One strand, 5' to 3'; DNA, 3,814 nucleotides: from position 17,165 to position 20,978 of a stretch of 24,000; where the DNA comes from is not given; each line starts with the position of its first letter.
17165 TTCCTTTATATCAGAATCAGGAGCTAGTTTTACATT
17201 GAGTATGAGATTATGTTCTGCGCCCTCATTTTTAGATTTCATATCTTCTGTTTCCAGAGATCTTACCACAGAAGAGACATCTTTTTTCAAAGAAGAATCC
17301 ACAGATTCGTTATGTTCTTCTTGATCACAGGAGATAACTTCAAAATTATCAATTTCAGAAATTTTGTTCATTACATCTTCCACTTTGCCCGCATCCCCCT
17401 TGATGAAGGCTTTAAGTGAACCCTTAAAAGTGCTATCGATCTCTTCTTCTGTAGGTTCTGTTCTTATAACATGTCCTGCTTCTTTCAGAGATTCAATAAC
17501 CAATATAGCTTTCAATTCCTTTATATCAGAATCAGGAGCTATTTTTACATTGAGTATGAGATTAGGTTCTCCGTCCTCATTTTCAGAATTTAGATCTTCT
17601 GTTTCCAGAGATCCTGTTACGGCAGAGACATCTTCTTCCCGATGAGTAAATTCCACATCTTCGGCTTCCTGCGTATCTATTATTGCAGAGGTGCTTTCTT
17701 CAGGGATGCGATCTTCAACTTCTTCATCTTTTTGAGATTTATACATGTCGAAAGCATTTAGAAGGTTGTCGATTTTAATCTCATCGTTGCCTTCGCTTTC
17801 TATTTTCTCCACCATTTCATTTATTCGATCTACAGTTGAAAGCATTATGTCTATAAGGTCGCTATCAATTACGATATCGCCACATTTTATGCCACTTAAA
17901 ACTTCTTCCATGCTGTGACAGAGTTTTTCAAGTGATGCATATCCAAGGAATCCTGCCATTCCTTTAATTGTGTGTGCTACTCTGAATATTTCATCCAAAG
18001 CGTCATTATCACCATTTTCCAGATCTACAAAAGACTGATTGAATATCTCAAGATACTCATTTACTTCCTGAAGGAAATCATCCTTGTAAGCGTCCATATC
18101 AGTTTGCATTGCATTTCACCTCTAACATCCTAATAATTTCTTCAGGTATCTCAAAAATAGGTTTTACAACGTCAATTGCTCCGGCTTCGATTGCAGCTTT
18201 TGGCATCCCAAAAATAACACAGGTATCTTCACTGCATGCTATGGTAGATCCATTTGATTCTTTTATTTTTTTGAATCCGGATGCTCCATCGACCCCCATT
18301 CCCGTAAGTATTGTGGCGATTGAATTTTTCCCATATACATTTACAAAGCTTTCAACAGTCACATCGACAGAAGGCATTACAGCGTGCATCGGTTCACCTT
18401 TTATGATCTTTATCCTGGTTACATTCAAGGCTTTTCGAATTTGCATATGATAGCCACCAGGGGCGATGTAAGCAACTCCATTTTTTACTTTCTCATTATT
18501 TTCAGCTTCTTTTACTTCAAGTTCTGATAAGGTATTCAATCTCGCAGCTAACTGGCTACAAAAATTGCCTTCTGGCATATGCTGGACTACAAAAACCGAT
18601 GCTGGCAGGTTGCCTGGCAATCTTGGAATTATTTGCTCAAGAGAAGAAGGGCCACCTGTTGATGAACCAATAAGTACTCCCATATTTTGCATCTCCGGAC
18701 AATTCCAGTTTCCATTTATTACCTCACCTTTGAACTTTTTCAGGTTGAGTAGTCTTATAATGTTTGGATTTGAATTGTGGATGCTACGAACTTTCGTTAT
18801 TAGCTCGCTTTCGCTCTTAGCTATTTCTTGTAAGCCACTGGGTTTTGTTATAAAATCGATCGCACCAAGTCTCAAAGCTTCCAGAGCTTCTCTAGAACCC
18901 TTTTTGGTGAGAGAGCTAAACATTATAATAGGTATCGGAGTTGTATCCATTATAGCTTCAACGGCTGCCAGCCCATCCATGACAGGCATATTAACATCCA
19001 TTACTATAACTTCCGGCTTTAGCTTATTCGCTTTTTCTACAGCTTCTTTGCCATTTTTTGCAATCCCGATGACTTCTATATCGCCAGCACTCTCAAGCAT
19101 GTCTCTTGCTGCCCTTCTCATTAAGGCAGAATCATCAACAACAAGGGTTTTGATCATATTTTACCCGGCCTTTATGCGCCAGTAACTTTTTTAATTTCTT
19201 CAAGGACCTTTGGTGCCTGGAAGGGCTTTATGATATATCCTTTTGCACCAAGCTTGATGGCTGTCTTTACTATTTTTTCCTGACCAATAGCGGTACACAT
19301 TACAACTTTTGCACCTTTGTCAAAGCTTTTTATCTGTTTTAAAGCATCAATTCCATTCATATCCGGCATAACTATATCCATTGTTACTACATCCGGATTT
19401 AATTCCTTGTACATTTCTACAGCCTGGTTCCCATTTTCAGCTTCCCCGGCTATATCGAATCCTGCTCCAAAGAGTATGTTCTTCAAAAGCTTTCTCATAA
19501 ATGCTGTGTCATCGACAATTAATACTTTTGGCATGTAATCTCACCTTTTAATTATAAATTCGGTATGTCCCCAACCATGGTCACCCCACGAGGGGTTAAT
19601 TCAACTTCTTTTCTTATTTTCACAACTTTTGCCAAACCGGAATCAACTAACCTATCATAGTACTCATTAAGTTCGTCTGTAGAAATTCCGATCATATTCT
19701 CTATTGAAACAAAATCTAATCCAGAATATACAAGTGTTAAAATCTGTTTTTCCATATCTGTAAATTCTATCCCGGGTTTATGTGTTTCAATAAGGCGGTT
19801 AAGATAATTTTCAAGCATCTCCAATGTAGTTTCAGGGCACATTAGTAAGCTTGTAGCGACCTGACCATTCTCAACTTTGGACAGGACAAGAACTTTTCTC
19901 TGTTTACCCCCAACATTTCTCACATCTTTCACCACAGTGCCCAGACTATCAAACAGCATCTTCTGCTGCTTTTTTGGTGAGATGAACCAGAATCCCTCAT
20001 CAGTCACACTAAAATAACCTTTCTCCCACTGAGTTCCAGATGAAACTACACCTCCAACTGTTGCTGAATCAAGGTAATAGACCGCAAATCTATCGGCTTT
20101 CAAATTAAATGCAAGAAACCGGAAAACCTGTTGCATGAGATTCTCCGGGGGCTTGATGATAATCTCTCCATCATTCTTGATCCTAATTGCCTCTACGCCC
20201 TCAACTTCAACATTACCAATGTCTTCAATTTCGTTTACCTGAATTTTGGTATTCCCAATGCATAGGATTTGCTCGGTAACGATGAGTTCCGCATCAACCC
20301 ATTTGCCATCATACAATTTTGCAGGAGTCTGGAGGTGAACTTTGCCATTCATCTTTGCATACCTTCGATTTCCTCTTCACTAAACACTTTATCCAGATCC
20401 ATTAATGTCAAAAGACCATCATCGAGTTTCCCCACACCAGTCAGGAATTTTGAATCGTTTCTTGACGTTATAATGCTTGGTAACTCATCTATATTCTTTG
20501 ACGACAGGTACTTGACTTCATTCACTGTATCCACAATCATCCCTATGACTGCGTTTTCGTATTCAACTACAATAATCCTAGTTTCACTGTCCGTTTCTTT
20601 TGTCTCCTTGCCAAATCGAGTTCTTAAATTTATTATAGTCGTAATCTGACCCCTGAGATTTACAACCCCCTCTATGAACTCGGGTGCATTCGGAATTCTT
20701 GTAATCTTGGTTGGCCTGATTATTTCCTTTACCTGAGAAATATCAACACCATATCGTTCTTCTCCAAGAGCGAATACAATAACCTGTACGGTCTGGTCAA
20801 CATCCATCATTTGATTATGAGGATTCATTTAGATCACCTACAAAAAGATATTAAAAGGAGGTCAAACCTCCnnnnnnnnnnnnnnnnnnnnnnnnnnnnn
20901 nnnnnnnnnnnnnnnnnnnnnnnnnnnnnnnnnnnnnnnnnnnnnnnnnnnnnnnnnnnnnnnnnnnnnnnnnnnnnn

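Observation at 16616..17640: CheA carries three near-identical tandem P2-like modules between HPt and the dimerisation domain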

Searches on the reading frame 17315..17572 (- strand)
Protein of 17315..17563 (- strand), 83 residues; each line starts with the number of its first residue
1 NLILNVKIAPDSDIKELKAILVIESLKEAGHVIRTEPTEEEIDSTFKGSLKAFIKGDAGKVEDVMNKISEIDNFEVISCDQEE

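Call 3: search_protein_families(library=pfam, proteins=[window:17315-17563:-], max_evalue=10)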
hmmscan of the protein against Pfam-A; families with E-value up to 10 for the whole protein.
seq(83 aa): 2 families
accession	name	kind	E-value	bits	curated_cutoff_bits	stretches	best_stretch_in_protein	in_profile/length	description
PF07194.16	P2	-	8.5e-15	55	23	1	4-76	4-79/81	P2 response regulator binding domain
PF01895.24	PhoU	-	0.049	14.5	23.5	1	42-75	8-41/89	PhoU domain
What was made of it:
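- A single module scores 55 bits, E 8.5e-15, against a cutoff of 23 (call 3).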

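Call 4: search_protein_families(library=ncbifam, proteins=[window:17315-17563:-], max_evalue=10)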
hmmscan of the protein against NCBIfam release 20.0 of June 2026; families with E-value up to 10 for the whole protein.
seq(83 aa): 1 family
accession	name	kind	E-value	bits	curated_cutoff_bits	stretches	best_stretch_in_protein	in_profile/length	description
NF041336.1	CheA_Halo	equivalog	4e-06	25.7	950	1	10-78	177-250/666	chemotaxis protein CheA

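Call 25: search_solved_structures(query=window:17315-17563:-, max_evalue=1, show_alignments=3)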
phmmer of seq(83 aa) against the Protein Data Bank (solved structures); distinct sequences matched with E-value up to 1: 2.
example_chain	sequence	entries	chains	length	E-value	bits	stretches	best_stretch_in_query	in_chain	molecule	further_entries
8dze_A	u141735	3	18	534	0.43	14.3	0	12-47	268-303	BfpD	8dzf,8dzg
6tgv_A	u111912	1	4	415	0.84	13.4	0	13-43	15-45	Coenzyme A biosynthesis bifunctional protein CoaBC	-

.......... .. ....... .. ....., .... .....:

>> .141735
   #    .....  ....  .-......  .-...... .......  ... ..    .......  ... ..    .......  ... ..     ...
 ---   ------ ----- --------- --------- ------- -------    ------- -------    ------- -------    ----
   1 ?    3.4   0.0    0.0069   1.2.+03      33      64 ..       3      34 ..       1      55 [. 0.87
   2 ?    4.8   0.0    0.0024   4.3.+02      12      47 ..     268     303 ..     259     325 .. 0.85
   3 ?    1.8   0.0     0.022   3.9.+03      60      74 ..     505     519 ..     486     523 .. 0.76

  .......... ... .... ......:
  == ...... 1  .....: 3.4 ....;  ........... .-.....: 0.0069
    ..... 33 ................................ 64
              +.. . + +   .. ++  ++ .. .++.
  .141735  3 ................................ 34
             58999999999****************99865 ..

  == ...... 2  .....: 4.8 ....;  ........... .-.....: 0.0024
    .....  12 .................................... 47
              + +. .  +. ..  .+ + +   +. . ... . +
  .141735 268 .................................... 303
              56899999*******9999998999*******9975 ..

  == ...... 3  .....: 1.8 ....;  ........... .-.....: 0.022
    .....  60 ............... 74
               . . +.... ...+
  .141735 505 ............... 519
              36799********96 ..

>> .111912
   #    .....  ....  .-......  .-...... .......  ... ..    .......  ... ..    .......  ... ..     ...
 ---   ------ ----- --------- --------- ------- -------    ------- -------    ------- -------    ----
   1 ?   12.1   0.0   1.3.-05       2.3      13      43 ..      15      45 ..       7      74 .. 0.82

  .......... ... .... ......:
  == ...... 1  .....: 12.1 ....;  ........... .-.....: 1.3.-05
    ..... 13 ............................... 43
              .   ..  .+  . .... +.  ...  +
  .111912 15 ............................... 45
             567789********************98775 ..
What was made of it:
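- Tried and rejected: A single-sequence phmmer search of one module against PDB sequences found nothing relevant (call 25).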

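Call 42: search_solved_structures(query=A1, max_evalue=1, show_alignments=2)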
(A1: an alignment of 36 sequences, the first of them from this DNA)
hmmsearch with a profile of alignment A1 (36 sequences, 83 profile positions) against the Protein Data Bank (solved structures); distinct sequences matched with E-value up to 1: 3.
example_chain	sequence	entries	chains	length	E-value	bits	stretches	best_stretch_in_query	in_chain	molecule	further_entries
1u0s_A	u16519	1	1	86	4.2e-16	61.9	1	4-81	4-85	Chemotaxis protein cheA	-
1avb_A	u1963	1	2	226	0.14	15.3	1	7-55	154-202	ARCELIN-1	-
6hyd_A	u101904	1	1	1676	0.32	14.2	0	38-76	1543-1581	Midasin,Midasin,Midasin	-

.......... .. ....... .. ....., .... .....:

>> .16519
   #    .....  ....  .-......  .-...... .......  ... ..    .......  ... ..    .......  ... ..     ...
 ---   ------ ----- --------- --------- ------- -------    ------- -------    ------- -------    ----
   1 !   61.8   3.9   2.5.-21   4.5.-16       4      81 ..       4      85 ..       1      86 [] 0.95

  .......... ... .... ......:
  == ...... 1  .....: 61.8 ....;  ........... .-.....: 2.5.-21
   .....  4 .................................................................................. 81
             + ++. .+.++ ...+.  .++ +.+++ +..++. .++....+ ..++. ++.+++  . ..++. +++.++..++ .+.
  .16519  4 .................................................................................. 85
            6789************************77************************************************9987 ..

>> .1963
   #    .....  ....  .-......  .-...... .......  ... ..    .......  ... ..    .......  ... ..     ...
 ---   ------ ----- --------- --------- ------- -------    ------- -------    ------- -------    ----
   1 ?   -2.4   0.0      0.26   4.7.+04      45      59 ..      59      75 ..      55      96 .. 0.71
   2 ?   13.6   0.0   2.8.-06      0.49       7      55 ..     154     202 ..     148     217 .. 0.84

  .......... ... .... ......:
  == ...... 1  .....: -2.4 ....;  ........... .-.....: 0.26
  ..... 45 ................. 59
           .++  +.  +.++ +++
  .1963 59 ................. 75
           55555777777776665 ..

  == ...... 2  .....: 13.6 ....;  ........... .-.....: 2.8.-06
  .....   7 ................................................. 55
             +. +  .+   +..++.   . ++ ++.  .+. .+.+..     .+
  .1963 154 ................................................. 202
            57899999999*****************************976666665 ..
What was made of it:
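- Solved-structure match: the module-family profile hits 1u0s_A (T. maritima CheA P2 in complex with CheY) at E 4.2e-16 over its full length (call 42).
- Tried and rejected: Only the family profile recovered 1U0S (call 42).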

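Call 47: predict_structure(alignment_id=A1)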
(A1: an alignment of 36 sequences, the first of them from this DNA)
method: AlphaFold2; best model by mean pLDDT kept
length: 83 residues; sequences in the alignment: 36
mean_pLDDT: 93.6   pTM: 0.81
mean pLDDT of the five models: 93.6, 88.1, 87.2, 86.1, 81.8
residues with pLDDT >= 90: 71; 70-90: 11; 50-70: 1; < 50: 0
segments of 3 or more residues with pLDDT < 50: none
pLDDT, mean of each block of 10 residues (from residue 1): 93 92 95 94 92 96 95 95 84
secondary structure, 60 per line:
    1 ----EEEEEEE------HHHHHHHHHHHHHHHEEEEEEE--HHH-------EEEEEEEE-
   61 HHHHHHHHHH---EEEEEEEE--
elements in order: E5-11 H18-32 E33-39 E52-59 H61-70 E74-81
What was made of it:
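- On P2 response-regulator-binding domain (Pfam PF07194): AF2 pLDDT 93.6 with elements E-H-E-E-H-E (call 47).
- Fold: the AF2 module model has pLDDT 93.6 (call 47).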

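Call 49: fold_search(model_id=the predicted structure, library=pdb)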
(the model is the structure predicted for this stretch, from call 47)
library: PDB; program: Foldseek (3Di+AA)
matches with E <= 10: 1254; with E <= 0.001: 1
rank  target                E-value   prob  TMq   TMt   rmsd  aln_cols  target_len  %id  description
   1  1u0s_A                1.8e-06  1.00  0.82  0.80   2.4        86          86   22  Chemotaxis kinase CheA P2 domain in complex with response regulator CheY from the thermophile thermotoga maritima (released 2004-08-10)
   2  2bvz                  1.4e-03  1.00  0.59  0.52   7.9        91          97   13  Mutant of the Ribosomal Protein S6 (released 2005-10-26)
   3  6i69                  2.3e-03  1.00  0.68  0.60   7.6        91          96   12  Circular permutant of ribosomal protein S6, adding 5aa to C terminal of P97-3, L10A mutant (released 2019-11-27)
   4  3j9w_AF               2.3e-03  0.99  0.49  0.44   7.7        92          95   17  Cryo-EM structure of the Bacillus subtilis MifM-stalled ribosome complex (released 2015-04-29)
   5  1fjg_F                3.2e-03  1.00  0.65  0.55   7.3        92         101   13  STRUCTURE OF THE THERMUS THERMOPHILUS 30S RIBOSOMAL SUBUNIT IN COMPLEX WITH THE ANTIBIOTICS STREPTOMYCIN, SPECTINOMYCI (released 2000-09-25)
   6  7mn2_MODEL_1_A        3.4e-03  1.00  0.56  0.51   5.5        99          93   11  Rules for designing protein fold switches and their implications for the folding code (released 2022-05-18)
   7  4v8a_CF               3.6e-03  1.00  0.60  0.51   6.3        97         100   10  The structure of thermorubin in complex with the 70S ribosome from Thermus thermophilus. (released 2014-07-09)
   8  3lgh_D                4.8e-03  1.00  0.58  0.61   3.8        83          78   12  Crystal structure of NikR from Helicobacter pylori with variable Ni site coordination (released 2010-09-15)
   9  3lgh_C                4.8e-03  1.00  0.59  0.61   3.8        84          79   12  Crystal structure of NikR from Helicobacter pylori with variable Ni site coordination (released 2010-09-15)
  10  1g1x_A                5.1e-03  1.00  0.66  0.57   7.4        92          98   14  STRUCTURE OF RIBOSOMAL PROTEINS S15, S6, S18, AND 16S RIBOSOMAL RNA (released 2000-10-30)
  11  1qjh                  7.6e-03  1.00  0.66  0.60   7.6        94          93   13  Protein Aggregation and Alzheimer's Disease: Crystallographic Analysis of the Phenomenon. Engineered version of the ribo (released 2000-06-29)
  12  1cqm_A                8.2e-03  1.00  0.61  0.53   7.7        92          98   12  PROTEIN AGGREGATION AND ALZHEIMER'S DISEASE: CRYSTALLOGRAPHIC ANALYSIS OF THE PHENOMENON. ENGINEERED VERSION OF THE RI (released 2000-09-08)
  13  1a9n_D                8.7e-03  0.94  0.44  0.41   6.0        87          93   13  CRYSTAL STRUCTURE OF THE SPLICEOSOMAL U2B''-U2A' PROTEIN COMPLEX BOUND TO A FRAGMENT OF U2 SMALL NUCLEAR RNA (released 1998-09-23)
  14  2cg4_A                1.0e-02  0.92  0.44  0.30   4.5        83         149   11  Structure of E.coli AsnC (released 2006-04-04)
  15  5tbx_A                1.1e-02  0.69  0.37  0.37   6.3        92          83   10  hnRNP A18 RNA Recognition Motif (released 2017-04-12)
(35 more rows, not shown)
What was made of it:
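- Closest known: Thermotoga maritima CheA P2 domain. Same: They share the Pfam family (PF07194) and the fold: profile E 4e-16, TM 0.82, rmsd 2.4 A over the full length (calls 42, 49).
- Closest known: Thermotoga maritima CheA P2 domain. Different: Sequence identity is 22% (call 49), and T. maritima has a single copy.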

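Call 50: search_protein_representatives(alignment_id=A1)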
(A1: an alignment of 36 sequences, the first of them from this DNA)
Query: 36 sequences, 83 profile positions. Proteins with E-value up to 0.001 (for the whole library): 1044; up to 1e-10: 401; up to 1e-30: 4. The best 150 are listed.
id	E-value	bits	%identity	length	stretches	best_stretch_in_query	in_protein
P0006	4.7e-171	571.3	-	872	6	3-83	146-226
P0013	1.1e-61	220.8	-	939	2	1-82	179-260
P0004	2.1e-51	187.9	-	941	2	2-82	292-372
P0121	4.7e-36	138.7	-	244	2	3-82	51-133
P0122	5.0e-30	119.4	-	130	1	4-80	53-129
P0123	4.3e-29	116.4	-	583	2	4-80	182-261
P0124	2.6e-28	113.9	-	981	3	5-76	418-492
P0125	3.9e-28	113.3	-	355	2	3-61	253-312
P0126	1.5e-27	111.5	-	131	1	10-83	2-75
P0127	4.9e-27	109.8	-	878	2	4-80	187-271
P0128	2.4e-26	107.6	-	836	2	3-78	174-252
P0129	3.3e-26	107.1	-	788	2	4-81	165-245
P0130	3.9e-26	106.9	-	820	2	3-77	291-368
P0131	6.4e-26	106.2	-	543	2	6-80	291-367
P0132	1.4e-25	105.1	-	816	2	4-81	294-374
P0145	2.8e-21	91.3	-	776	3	5-81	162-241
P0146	4.0e-21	90.8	-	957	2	4-80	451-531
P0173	6.0e-18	80.6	-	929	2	4-81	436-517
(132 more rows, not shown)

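Call 51: search_protein_families(library=pfam, proteins=[P0124, P0145, P0146, P0173], max_evalue=0.001)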
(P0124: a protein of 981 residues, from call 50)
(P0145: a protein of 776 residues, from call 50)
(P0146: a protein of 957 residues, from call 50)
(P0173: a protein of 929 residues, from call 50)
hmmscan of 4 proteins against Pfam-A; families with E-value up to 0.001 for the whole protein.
P0124 (981 aa): 5 families
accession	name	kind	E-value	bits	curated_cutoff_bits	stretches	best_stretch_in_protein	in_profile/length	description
PF07194.16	P2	-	5.3e-46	155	23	3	420-493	4-77/81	P2 response regulator binding domain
PF01584.24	CheW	-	1.3e-22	80.3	23.5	1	843-980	1-133/138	CheW-like domain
PF01627.28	Hpt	-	1.9e-17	63.7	24.6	1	6-96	2-81/84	Hpt domain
PF02518.31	HATPase_c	-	8.3e-15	55.6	26.4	1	699-838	4-110/111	Histidine kinase-, DNA gyrase B-, and HSP90-like ATPase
PF02895.20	H-kinase_dim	-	1.2e-14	54.9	23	1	592-650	2-67/68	Signal transducing histidine kinase, homodimeric domain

P0145 (776 aa): 5 families
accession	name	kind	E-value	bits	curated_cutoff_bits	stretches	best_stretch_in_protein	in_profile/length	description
PF07194.16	P2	-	2.2e-36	124.2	23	2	162-240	2-80/81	P2 response regulator binding domain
PF02518.31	HATPase_c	-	2.5e-18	67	26.4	1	511-653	4-109/111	Histidine kinase-, DNA gyrase B-, and HSP90-like ATPase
PF01627.28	Hpt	-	8.1e-07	29.6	24.6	1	6-55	2-43/84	Hpt domain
PF02895.20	H-kinase_dim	-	5.5e-05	24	23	1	410-466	2-67/68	Signal transducing histidine kinase, homodimeric domain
PF01584.24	CheW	-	9.3e-05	22.5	23.5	0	692-770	51-135/138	CheW-like domain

P0146 (957 aa): 5 families
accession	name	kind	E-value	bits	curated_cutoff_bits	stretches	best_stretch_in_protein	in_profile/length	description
PF07194.16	P2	-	2.6e-40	136.8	23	2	451-531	1-80/81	P2 response regulator binding domain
PF01584.24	CheW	-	2.2e-24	86.1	23.5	1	832-956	3-132/138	CheW-like domain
PF01627.28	Hpt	-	3.1e-20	72.6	24.6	1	6-98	1-82/84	Hpt domain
PF02518.31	HATPase_c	-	3.4e-19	69.8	26.4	1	686-825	4-110/111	Histidine kinase-, DNA gyrase B-, and HSP90-like ATPase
PF02895.20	H-kinase_dim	-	1.3e-18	67.7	23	1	579-638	2-68/68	Signal transducing histidine kinase, homodimeric domain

P0173 (929 aa): 5 families
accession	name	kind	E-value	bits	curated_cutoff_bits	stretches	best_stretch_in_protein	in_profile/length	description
PF07194.16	P2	-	2.1e-32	111.4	23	2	437-516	2-80/81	P2 response regulator binding domain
PF01584.24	CheW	-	4.9e-25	88.2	23.5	1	804-929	1-133/138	CheW-like domain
PF01627.28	Hpt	-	3.1e-19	69.4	24.6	1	6-104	1-80/84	Hpt domain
PF02895.20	H-kinase_dim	-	1.1e-17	64.6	23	1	552-612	1-68/68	Signal transducing histidine kinase, homodimeric domain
PF02518.31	HATPase_c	-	3.2e-16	60.2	26.4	1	660-799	4-110/111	Histidine kinase-, DNA gyrase B-, and HSP90-like ATPase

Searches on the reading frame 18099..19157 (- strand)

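Call 26: search_protein_families(library=pfam, proteins=[window:18099-19157:-], max_evalue=0.001)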
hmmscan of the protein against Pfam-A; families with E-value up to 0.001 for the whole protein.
window:18099-19157:- (352 aa): 2 families
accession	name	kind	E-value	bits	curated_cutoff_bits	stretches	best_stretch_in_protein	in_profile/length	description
PF01339.22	CheB_methylest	-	1.3e-58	198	24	1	161-341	1-174/174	CheB methylesterase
PF00072.30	Response_reg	-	4.8e-24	85.1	30.2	1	5-114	2-108/111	Response regulator receiver domain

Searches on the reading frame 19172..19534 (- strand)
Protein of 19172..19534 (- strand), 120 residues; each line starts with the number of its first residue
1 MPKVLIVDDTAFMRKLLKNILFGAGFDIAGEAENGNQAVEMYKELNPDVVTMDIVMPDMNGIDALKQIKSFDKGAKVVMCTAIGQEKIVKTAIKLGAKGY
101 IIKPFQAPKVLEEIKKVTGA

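Call 26: search_protein_families(library=pfam, proteins=[window:19172-19534:-], max_evalue=0.001)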
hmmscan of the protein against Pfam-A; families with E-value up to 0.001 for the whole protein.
window:19172-19534:- (120 aa): 1 family
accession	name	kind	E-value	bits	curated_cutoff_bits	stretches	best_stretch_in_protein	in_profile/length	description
PF00072.30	Response_reg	-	3.2e-31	108.2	30.2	1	4-114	1-110/111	Response regulator receiver domain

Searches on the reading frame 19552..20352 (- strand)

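Call 26: search_protein_families(library=pfam, proteins=[window:19552-20352:-], max_evalue=0.001)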
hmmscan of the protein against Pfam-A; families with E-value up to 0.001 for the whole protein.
window:19552-20352:- (266 aa): 0 families

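Call 46: search_protein_families(library=pfam, proteins=[window:19552-20352:-], max_evalue=0.1)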
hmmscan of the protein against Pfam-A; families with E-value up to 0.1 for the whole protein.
window:19552-20352:- (266 aa): 1 family
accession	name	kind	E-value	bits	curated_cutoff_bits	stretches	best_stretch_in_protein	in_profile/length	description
PF14947.12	HTH_45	-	0.0013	19.1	25.5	0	216-262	24-68/77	Winged helix-turn-helix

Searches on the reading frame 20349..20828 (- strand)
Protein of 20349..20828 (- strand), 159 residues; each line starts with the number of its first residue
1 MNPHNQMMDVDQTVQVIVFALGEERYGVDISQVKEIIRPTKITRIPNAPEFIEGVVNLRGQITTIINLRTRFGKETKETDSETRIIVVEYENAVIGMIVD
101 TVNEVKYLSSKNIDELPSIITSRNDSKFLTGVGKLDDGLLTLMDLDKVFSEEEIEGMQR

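Call 26: search_protein_families(library=pfam, proteins=[window:20349-20828:-], max_evalue=0.001)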
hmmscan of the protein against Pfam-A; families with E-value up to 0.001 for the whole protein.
window:20349-20828:- (159 aa): 1 family
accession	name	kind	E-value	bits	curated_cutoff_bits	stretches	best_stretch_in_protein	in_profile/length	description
PF01584.24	CheW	-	4.3e-40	137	23.5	1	15-152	1-137/138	CheW-like domain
